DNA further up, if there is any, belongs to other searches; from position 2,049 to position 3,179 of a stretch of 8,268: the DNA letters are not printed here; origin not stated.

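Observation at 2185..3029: Short integrase without an arm-binding N-domain, translationally nested onto the replication gene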

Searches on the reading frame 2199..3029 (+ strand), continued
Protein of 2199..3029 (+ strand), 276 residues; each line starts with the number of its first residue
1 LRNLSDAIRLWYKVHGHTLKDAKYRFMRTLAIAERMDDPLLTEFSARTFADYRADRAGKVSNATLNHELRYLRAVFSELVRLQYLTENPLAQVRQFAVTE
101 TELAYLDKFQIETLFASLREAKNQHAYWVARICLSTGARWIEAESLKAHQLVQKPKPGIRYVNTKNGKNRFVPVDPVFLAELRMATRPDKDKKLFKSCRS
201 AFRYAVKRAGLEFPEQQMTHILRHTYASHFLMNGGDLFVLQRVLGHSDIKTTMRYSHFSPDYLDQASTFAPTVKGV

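Call 18: find_homologous_proteins(query=window:2199-3029:+, max_evalue=1e-20)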
Query window:2199-3029:+ (276 aa): 718 proteins with E <= 1e-20 among 1346 candidates; the best 120 are listed.
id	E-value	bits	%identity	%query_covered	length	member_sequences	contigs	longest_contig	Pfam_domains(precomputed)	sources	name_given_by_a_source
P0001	1.4e-178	610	98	100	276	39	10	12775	PF00589.28,PF24624.2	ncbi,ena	-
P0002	1.1e-165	568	91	99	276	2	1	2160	PF00589.28,PF24624.2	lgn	-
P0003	5.5e-144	497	80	98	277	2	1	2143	PF00589.28,PF24624.2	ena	-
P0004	7.8e-144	496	78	100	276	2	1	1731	PF00589.28,PF24624.2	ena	-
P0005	1.6e-143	495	79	98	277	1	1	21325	PF00589.28,PF24624.2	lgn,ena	-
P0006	3.2e-141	488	76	100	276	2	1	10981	PF00589.28,PF24624.2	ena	-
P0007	1.0e-140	486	76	100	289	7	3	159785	PF00589.28,PF24624.2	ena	-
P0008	5.1e-139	480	76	100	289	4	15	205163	PF00589.28,PF24624.2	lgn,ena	-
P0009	4.0e-138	477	74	99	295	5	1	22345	PF00589.28,PF24624.2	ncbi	-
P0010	1.0e-115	404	63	99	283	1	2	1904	PF00589.28,PF24624.2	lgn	-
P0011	5.2e-113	395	61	98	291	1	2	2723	PF00589.28,PF24624.2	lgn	-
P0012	1.1e-107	378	62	97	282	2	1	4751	PF00589.28,PF24624.2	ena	-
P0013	9.2e-106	371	60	97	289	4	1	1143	PF00589.28,PF24624.2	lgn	-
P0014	1.9e-104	367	59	97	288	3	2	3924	PF00589.28,PF24624.2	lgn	-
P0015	2.3e-100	354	59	98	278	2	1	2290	PF00589.28,PF24624.2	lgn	-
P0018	4.0e-96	340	59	97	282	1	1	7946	PF00589.28,PF24624.2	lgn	-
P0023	6.3e-87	310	51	97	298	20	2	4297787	PF00589.28,PF24624.2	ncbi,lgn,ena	-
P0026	4.6e-85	303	51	98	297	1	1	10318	PF00589.28,PF24624.2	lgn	-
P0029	3.0e-84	301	52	98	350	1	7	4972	PF00589.28,PF24624.2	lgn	-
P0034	3.1e-83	297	52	98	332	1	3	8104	PF00589.28,PF24624.2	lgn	-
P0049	1.1e-81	292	53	95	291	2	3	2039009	PF00589.28,PF24624.2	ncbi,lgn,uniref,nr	ncbi:phage integrase [Pseudoteredinibacter isoporae]|uniref:Integrase n=1 Tax=Pseudoteredinibacter i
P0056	2.9e-80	288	50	98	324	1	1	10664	PF00589.28,PF24624.2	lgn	-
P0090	7.4e-75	270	50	98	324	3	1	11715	PF00589.28,PF24624.2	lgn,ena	-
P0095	1.8e-74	269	49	97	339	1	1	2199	PF00589.28,PF24624.2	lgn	-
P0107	1.7e-73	266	48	97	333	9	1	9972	PF00589.28,PF24624.2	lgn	-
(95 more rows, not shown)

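Call 21: find_encoding_contigs(protein=P0001, flank=10000, max_places=6)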
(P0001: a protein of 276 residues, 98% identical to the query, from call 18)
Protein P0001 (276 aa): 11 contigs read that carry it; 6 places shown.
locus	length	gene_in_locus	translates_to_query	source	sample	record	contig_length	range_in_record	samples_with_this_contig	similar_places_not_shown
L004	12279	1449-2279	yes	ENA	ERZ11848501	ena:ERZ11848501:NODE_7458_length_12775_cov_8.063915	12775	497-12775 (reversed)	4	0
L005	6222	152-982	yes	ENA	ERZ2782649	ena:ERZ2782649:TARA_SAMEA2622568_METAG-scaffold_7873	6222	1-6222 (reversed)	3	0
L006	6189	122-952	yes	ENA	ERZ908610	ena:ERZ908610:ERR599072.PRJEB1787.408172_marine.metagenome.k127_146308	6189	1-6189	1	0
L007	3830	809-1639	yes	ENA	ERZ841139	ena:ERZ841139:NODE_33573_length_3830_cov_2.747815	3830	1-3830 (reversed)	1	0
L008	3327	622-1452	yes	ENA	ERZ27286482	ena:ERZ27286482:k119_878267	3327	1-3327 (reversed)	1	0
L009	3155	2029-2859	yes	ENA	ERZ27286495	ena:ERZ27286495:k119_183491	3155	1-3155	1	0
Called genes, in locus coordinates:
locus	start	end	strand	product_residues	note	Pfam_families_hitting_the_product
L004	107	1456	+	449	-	-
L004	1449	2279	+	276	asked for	PF24624:Int_N, PF00589:Phage_integrase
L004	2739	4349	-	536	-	PF00009:GTP_EFTU, PF01926:MMR_HSR1 (faint), PF03144:GTP_EFTU_D2 (weak), PF22594:GTP-eEF1A_C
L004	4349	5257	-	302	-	PF01507:PAPS_reduct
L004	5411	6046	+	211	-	PF00561:Abhydrolase_1, PF12697:Abhydrolase_6 (weak), PF12146:Hydrolase_4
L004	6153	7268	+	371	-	PF03969:AFG1_ATPase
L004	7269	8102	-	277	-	PF00106:adh_short, PF01370:Epimerase (weak), PF08659:KR, PF08643:DUF1776, PF13561:adh_short_C2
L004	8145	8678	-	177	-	PF00578:AhpC-TSA, PF08534:Redoxin, PF00085:Thioredoxin, PF13098:Thioredoxin_2 (weak), PF13905:Thioredoxin_8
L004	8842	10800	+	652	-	PF07696:7TMR-DISMED2, PF07695:7TMR-DISM_7TM, PF00990:GGDEF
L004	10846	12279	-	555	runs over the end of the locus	PF00015:MCPsignal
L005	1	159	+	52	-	?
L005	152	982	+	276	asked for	PF24624:Int_N, PF00589:Phage_integrase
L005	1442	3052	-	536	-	PF00009:GTP_EFTU, PF01926:MMR_HSR1 (faint), PF03144:GTP_EFTU_D2 (weak), PF22594:GTP-eEF1A_C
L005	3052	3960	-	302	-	PF01507:PAPS_reduct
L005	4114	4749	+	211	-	PF00561:Abhydrolase_1, PF12697:Abhydrolase_6 (weak), PF12146:Hydrolase_4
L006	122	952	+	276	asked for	PF24624:Int_N, PF00589:Phage_integrase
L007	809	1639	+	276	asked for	PF24624:Int_N, PF00589:Phage_integrase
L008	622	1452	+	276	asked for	PF24624:Int_N, PF00589:Phage_integrase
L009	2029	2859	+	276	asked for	PF24624:Int_N, PF00589:Phage_integrase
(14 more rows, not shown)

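Call 22: find_encoding_contigs(protein=P0008, flank=10000, max_places=4)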
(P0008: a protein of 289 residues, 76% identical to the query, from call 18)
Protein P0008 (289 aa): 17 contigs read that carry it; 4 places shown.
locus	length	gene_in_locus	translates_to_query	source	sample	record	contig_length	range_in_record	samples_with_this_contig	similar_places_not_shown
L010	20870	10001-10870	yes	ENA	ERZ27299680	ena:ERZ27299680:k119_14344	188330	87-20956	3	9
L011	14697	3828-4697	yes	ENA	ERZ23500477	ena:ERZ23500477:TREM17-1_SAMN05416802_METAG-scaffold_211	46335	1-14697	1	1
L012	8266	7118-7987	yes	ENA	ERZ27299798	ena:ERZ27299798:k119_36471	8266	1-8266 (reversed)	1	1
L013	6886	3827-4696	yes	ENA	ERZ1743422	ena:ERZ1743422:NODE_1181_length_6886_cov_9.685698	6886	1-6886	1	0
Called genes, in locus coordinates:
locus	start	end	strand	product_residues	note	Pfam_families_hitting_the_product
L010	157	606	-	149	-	PF06271:RDD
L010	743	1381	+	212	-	PF01243:PNPOx_N, PF10590:PNP_phzG_C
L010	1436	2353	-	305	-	PF03881:Fructosamin_kin, PF01636:APH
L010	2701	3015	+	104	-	-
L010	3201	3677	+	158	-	-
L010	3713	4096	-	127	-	-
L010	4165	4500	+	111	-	-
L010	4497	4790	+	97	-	-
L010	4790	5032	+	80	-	-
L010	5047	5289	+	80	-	-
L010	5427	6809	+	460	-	-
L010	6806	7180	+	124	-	PF10734:DUF2523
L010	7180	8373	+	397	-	PF05707:Zot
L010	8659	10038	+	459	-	-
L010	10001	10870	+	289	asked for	PF24624:Int_N, PF00589:Phage_integrase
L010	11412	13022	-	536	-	PF00009:GTP_EFTU, PF01926:MMR_HSR1 (faint), PF03144:GTP_EFTU_D2, PF22594:GTP-eEF1A_C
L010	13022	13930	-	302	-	PF01507:PAPS_reduct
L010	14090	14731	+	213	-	PF12697:Abhydrolase_6 (faint), PF00561:Abhydrolase_1, PF12146:Hydrolase_4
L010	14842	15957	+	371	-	PF03969:AFG1_ATPase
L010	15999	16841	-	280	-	PF00106:adh_short, PF01370:Epimerase (weak), PF03435:Sacchrp_dh_NADP (weak), PF08659:KR, PF23441:SDR (faint), PF13561:adh_short_C2, PF08643:DUF1776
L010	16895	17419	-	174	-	PF08534:Redoxin, PF00578:AhpC-TSA, PF00085:Thioredoxin, PF13098:Thioredoxin_2 (weak), PF13905:Thioredoxin_8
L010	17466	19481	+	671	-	PF07696:7TMR-DISMED2, PF07695:7TMR-DISM_7TM, PF00990:GGDEF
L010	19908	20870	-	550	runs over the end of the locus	PF00015:MCPsignal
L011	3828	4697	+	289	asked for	PF24624:Int_N, PF00589:Phage_integrase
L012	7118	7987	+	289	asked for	PF24624:Int_N, PF00589:Phage_integrase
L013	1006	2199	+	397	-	PF05707:Zot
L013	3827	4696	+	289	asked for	PF24624:Int_N, PF00589:Phage_integrase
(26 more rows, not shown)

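Call 30: find_related_loci(query=window:2199-3029:+, collection=genome_contigs, flank=10000)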
Query window:2199-3029:+ (276 aa) in genome_contigs; peptide patterns used: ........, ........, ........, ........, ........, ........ (x = any residue, [..] = any of these).
492 stretches matched a pattern; 341 encode a relative of the query (tblastn E <= 1e-3); the best 80 are kept; 80 distinct loci.
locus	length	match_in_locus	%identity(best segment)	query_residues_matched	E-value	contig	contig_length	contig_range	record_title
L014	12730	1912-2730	74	1-273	6e-147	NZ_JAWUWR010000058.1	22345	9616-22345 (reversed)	MAG: Thalassolituus sp. isolate HBSea_ice_MAG485 BAT.485_55482_flag=1_multi=7.0000_len=22345, whole genome shotgun seque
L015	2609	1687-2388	34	41-267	2e-28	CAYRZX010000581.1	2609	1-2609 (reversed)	MAG TPA_asm: uncultured Gemmatimonas sp. isolate binchicken_co21_402 genome assembly, contig: NODE_80900_length_2609_cov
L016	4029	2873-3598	31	35-267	7e-23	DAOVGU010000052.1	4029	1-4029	MAG TPA_asm: bacterium isolate CSMAG_1143 CSMAG_1143_k141_5911967_length_4029_cov_17.1605, whole genome shotgun sequence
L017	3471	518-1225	30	39-271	2e-22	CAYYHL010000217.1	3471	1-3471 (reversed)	MAG TPA_asm: uncultured Clostridia bacterium isolate SRP239594_co1_38 genome assembly, contig: NODE_24607_length_3471_co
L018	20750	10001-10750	28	39-267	1e-21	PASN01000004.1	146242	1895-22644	MAG: Halobacteriovoraceae bacterium isolate SAT180 102179, whole genome shotgun sequence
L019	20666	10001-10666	29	58-272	3e-21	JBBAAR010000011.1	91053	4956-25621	MAG: Elusimicrobiota bacterium isolate SO_2017_GW3_47 scaffold_255_c1_OW296A_2017, whole genome shotgun sequence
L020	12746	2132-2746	35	55-259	6e-21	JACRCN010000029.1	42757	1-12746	MAG: Deltaproteobacteria bacterium isolate NC_groundwater_1647_Pr3_B-0.1um_60_22 SR-2_scaffold_141_742468, whole genome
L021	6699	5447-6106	32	46-266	7e-20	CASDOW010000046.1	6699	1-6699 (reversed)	uncultured bacterium isolate A102_L1_328328_idba_bin.151 genome assembly, contig: A102_L1_328328_idba_bin.151.fa_scaffol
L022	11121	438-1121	30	34-261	8e-20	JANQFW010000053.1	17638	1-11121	MAG: Candidatus Gastranaerophilales bacterium isolate PL23b_bin.2 k99_1751596, whole genome shotgun sequence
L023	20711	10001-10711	29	61-275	1e-19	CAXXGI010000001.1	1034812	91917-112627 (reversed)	MAG: bacterium isolate 6c96434a-ce13-4ced-a411-5e06885b37c0 genome assembly, contig: contig_1, whole genome shotgun sequ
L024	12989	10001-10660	32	46-266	3e-19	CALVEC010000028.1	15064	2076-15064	MAG: Candidatus Gastranaerophilales bacterium isolate BRZ_GG__bin60 genome assembly, contig: BRZ_GG__NODE_5227_length_15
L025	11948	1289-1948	32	46-266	3e-19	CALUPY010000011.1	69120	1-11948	MAG: Candidatus Gastranaerophilales bacterium isolate BRZ_BN__bin44 genome assembly, contig: BRZ_BN__NODE_519_length_691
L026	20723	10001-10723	30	39-266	4e-19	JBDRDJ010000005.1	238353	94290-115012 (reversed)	MAG: Candidatus Omnitrophota bacterium isolate MEGAHIT-group-1.241 k141_6316993, whole genome shotgun sequence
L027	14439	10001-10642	33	52-266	4e-19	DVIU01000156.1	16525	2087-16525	MAG TPA_asm: Candidatus Scatousia excrementigallinarum isolate 6276 CHK98__C247614_L16525_ERR2241824, whole genome shotg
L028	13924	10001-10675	29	38-261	4e-19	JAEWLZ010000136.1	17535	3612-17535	MAG: Cyanobacteria bacterium OH_PDB_112 k127_607521, whole genome shotgun sequence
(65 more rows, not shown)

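Call 31: find_related_loci(query=window:2199-3029:+, collection=viral_contigs, flank=10000)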
Query window:2199-3029:+ (276 aa) in viral_contigs; peptide patterns used: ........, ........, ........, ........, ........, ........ (x = any residue, [..] = any of these).
59 stretches matched a pattern; 53 encode a relative of the query (tblastn E <= 1e-3); 53 distinct loci.
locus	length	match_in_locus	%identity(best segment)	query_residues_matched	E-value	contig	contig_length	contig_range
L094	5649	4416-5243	99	1-276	0e+0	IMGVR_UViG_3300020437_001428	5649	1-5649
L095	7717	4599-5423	76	1-275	2e-149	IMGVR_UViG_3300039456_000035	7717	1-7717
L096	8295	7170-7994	76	1-275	4e-148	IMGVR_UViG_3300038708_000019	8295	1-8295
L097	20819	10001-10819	44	2-271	1e-72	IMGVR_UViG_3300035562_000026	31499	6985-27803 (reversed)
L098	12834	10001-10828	44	2-274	2e-72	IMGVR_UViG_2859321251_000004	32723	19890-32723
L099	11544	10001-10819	44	2-271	6e-72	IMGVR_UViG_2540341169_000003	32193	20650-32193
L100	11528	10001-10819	44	2-271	6e-71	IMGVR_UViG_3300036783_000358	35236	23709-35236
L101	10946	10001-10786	39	2-271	7e-52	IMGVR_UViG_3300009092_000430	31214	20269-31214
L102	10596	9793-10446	29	58-263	2e-17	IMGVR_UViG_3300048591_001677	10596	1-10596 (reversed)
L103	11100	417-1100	29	60-273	5e-17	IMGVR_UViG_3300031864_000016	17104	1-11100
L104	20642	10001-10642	27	41-258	6e-17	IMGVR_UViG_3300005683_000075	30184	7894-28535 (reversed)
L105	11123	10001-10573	30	84-263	5e-16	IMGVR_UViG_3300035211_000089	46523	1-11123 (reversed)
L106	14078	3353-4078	29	41-274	3e-14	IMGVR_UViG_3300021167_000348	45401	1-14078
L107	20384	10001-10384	30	129-255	2e-13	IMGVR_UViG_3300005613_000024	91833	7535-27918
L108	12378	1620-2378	25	24-257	6e-12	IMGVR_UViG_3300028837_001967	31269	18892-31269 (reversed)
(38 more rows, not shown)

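Call 34: search_protein_families(library=pfam, proteins=[L010:4165-4500:+, L010:3201-3677:+, L010:3713-4096:-], max_evalue=5)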
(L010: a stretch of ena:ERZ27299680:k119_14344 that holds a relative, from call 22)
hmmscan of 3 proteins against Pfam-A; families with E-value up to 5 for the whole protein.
L010:4165-4500:+ (111 aa): 0 families

L010:3201-3677:+ (158 aa): 0 families

L010:3713-4096:- (127 aa): 1 family
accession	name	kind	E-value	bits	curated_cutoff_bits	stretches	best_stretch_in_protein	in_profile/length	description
PF25510.1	Ubiquitin_DCDC1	-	0.091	13.7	30.4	1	78-102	68-92/95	Doublecortin domain-containing protein 1-like, ubiquitin domain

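Call 41: find_encoding_contigs(protein=P0023, flank=10000, max_places=2)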
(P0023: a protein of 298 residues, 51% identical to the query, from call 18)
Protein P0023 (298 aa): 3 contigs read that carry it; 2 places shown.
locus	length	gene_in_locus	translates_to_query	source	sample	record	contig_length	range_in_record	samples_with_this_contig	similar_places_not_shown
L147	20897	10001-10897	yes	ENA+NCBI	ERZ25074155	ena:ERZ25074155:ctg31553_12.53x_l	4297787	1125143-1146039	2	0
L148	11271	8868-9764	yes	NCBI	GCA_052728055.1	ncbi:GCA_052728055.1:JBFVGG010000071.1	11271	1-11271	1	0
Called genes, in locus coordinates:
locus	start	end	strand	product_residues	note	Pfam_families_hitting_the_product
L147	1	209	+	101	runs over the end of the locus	-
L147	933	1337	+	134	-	-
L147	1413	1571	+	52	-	-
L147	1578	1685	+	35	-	-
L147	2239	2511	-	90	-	-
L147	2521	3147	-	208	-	-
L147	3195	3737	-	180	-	PF10881:DUF2726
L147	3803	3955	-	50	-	-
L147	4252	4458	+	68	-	-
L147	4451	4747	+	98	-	-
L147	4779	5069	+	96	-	-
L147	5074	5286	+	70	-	-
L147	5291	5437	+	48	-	-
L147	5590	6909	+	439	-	-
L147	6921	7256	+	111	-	-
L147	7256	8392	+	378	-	PF05707:Zot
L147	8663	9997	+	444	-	-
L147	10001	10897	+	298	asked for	PF24624:Int_N, PF00589:Phage_integrase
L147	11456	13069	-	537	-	PF00009:GTP_EFTU, PF01926:MMR_HSR1 (faint), PF03144:GTP_EFTU_D2, PF22594:GTP-eEF1A_C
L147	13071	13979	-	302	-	PF01507:PAPS_reduct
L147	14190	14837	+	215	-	PF00561:Abhydrolase_1, PF12146:Hydrolase_4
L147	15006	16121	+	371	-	PF03969:AFG1_ATPase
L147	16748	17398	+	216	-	PF00440:TetR_N, PF13977:TetR_C_6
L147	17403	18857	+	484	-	PF00171:Aldedh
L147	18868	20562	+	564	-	PF00732:GMC_oxred_N, PF05199:GMC_oxred_C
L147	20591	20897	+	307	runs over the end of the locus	PF04069:OpuAC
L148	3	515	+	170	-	?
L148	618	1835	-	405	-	-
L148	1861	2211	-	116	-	-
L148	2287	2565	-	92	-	-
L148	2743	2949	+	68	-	-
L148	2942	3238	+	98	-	-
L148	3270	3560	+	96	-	-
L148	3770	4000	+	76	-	PF19199:Phage_coatGP8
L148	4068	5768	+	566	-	-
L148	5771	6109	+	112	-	PF17537:DUF5455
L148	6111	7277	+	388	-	PF05707:Zot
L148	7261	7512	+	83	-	-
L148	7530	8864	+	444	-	-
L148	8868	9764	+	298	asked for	PF24624:Int_N, PF00589:Phage_integrase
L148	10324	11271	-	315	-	?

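Call 42: find_encoding_contigs(protein=P0049, flank=10000, max_places=2)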
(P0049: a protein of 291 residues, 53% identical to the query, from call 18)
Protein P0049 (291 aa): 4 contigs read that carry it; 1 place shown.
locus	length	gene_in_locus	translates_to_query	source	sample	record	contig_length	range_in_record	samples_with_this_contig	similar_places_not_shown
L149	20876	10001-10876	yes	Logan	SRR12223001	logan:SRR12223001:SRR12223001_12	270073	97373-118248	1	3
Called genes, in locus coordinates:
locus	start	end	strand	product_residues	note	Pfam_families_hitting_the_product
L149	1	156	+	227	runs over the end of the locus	PF03243:MerB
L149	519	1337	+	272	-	-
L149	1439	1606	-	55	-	-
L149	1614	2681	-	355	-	PF12625:Arabinose_bd, PF12833:HTH_18, PF00165:HTH_AraC (weak)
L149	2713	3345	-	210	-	PF12625:Arabinose_bd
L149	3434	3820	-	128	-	PF00990:GGDEF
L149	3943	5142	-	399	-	-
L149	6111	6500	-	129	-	-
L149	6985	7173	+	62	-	-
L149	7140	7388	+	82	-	-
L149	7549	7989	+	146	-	PF14085:DUF4265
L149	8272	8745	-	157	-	-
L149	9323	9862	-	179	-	PF01527:HTH_Tnp_1, PF13518:HTH_28 (weak), PF13276:HTH_21, PF00665:rve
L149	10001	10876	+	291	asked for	PF24624:Int_N, PF00589:Phage_integrase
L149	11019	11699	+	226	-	-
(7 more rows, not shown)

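Call 43: find_encoding_contigs(protein=P0018, flank=10000, max_places=2)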
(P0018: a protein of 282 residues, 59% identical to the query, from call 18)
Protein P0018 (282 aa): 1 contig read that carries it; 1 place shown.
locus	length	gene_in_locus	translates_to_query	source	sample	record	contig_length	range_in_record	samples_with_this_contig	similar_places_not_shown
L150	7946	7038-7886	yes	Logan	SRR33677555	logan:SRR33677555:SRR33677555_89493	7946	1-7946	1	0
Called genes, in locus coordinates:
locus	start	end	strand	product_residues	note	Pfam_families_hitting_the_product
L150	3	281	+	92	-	?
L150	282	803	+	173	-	PF10881:DUF2726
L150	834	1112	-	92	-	-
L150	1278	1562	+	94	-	-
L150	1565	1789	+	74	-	-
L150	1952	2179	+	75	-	-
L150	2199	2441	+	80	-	-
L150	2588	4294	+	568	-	-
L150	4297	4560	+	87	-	-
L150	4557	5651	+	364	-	PF05707:Zot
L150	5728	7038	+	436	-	-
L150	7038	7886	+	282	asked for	PF24624:Int_N, PF00589:Phage_integrase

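Call 46: search_solved_structures(query=window:2199-3029:+, max_evalue=0.001, show_alignments=1)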
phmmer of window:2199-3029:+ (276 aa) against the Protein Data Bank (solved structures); distinct sequences matched with E-value up to 0.001: 10.
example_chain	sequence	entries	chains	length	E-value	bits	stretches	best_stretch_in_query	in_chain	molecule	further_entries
1aih_A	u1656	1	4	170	5.8e-41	144.1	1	100-272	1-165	HP1 INTEGRASE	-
5c6k_A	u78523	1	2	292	6.3e-36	127.6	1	2-272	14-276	Integrase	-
5dor_A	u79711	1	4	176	3.8e-28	102.1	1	105-272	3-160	Integrase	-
1a0p_A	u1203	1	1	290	7.3e-11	45.5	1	202-265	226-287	SITE-SPECIFIC RECOMBINASE XERD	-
5dcf_A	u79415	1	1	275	1.9e-10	44.1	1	203-265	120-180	Tyrosine recombinase XerD,DNA translocase FtsK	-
4a8e_A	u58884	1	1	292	9.6e-10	41.8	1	164-273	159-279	PROBABLE TYROSINE RECOMBINASE XERC-LIKE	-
5hxy_A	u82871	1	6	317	3.7e-09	39.9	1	203-264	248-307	Tyrosine recombinase XerA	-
2a3v_A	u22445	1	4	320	1.1e-08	38.3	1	200-258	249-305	site-specific recombinase IntI4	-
9i5v_14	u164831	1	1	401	9.9e-08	35.2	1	213-271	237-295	Ribosome-associated translation inhibitor RaiA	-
5jjv_A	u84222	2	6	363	1.4e-05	28.2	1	207-268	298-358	Tyrosine recombinase XerH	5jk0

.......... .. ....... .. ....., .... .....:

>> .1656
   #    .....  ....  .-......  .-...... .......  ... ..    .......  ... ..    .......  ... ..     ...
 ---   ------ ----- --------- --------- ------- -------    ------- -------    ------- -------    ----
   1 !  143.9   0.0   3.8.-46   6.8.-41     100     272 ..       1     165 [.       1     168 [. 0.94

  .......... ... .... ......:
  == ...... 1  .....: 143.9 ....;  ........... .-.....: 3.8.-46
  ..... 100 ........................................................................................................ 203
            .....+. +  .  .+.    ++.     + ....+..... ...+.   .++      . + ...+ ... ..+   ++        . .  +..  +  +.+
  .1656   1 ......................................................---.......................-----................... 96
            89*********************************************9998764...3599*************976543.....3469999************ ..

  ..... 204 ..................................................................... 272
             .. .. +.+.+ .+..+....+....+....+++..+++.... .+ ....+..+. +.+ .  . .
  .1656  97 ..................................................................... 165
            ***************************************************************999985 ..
